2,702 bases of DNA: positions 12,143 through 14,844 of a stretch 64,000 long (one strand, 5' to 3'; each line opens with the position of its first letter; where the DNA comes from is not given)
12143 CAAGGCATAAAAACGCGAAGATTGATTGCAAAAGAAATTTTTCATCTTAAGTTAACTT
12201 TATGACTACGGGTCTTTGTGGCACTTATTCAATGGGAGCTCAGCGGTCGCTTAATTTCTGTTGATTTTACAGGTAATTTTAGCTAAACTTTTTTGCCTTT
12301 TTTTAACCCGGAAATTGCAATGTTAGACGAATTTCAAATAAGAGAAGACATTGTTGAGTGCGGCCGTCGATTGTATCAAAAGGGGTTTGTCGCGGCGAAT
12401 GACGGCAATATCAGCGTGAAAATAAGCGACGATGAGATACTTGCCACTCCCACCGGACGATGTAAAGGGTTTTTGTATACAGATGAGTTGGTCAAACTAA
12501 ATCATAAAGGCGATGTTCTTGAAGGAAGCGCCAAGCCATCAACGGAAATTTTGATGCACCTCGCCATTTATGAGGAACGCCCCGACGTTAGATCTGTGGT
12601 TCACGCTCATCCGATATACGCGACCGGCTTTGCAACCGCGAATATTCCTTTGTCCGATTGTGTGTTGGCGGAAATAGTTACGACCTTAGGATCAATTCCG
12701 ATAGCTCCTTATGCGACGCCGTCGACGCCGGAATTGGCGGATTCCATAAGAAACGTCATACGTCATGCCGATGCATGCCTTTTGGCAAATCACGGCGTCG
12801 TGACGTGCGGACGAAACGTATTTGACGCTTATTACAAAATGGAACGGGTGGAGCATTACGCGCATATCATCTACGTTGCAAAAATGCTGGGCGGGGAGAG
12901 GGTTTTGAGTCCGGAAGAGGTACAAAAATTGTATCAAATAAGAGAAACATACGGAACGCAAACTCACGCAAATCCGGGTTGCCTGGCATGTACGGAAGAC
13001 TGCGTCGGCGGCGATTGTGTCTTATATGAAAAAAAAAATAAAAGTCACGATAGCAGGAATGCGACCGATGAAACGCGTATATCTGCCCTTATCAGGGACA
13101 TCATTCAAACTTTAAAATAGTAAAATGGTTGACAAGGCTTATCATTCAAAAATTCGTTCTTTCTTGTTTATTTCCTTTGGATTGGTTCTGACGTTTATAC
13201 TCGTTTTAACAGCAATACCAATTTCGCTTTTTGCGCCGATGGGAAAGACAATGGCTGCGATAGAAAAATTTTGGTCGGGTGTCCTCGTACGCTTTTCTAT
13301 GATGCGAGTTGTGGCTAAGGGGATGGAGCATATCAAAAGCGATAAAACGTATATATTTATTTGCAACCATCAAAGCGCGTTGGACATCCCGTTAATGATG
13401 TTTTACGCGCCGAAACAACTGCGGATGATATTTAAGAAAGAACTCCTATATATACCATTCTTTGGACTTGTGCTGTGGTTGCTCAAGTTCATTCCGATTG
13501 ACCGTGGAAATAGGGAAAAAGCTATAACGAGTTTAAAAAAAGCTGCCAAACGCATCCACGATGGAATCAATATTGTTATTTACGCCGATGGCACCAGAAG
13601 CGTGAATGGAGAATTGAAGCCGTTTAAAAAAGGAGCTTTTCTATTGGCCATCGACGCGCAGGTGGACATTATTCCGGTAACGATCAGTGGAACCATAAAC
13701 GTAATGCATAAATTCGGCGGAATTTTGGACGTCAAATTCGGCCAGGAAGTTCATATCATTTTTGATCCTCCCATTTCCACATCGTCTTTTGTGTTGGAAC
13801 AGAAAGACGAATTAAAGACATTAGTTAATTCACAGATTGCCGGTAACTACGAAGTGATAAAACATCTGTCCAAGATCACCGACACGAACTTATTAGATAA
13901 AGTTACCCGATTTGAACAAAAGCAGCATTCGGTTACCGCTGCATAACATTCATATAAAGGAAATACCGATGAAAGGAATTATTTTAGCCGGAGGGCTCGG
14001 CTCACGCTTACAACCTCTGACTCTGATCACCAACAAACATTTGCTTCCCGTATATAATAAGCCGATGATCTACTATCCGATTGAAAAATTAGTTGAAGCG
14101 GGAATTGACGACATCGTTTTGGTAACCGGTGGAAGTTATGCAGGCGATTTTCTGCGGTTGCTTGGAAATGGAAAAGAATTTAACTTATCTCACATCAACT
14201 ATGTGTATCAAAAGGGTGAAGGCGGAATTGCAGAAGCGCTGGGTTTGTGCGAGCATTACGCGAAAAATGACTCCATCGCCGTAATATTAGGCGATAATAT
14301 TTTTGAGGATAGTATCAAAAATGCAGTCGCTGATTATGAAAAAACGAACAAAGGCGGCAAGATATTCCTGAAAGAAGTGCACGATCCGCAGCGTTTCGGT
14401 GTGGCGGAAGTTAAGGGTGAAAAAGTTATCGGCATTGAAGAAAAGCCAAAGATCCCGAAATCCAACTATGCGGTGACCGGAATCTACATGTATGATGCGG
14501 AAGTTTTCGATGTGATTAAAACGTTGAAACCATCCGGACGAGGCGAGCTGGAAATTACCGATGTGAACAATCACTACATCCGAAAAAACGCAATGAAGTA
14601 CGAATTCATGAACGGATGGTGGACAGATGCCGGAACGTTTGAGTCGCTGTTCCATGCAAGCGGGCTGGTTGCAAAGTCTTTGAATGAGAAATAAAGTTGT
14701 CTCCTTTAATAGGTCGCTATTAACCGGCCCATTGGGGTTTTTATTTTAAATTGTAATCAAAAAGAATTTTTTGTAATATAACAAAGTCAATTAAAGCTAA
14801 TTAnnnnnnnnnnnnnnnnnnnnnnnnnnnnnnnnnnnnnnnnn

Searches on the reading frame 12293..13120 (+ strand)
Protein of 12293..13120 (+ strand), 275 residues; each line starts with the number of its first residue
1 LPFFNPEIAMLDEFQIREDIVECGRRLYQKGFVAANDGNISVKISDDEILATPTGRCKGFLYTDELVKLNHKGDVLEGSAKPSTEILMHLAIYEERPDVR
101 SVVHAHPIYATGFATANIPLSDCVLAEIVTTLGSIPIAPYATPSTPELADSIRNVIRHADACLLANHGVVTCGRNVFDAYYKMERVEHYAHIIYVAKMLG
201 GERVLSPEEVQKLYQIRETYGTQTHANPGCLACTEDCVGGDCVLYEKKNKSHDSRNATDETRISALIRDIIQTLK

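Call 49: search_protein_families(library=pfam, proteins=[window:12293-13120:+])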
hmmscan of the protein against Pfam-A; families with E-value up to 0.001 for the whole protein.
window:12293-13120:+ (275 aa): 1 family
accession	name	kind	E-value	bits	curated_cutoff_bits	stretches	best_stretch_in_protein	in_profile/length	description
PF00596.27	Aldolase_II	-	3.1e-51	174.3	22.2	1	18-193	1-182/183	Class II Aldolase and Adducin N-terminal domain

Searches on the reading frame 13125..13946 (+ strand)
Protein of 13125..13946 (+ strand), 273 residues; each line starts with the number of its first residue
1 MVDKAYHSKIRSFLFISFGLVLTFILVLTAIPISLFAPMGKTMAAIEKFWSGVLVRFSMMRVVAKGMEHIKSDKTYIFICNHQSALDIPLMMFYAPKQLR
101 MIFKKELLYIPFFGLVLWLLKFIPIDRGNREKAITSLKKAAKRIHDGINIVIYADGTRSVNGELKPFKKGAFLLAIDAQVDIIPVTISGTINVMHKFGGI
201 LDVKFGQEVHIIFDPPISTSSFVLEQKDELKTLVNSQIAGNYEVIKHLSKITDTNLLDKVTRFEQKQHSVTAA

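Call 78: search_protein_families(library=pfam, proteins=[window:13125-13946:+])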
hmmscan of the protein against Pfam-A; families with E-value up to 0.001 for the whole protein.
window:13125-13946:+ (273 aa): 1 family
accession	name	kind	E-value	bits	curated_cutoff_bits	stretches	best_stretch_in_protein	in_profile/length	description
PF01553.26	Acyltransferase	-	4.9e-33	114.2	23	1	62-188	2-132/132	Acyltransferase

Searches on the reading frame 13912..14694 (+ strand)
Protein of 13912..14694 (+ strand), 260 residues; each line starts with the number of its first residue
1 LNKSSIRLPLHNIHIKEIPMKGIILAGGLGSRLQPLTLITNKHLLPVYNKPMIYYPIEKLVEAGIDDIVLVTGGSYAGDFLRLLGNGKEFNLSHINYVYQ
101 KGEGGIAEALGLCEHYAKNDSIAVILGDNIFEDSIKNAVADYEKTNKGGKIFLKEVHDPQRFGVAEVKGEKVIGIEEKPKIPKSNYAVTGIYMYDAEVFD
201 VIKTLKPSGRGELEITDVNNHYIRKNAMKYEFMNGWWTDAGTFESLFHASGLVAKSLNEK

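Call 78: search_protein_families(library=pfam, proteins=[window:13912-14694:+])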
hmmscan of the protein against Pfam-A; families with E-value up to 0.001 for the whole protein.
window:13912-14694:+ (260 aa): 2 families
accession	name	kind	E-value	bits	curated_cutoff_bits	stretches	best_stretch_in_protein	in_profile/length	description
PF00483.29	NTP_transferase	-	3.2e-57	194.4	21.2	1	21-253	1-242/245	Nucleotidyl transferase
PF12804.13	NTP_transf_3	-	1.7e-10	41.7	27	1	22-144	1-113/160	MobA-like NTP transferase domain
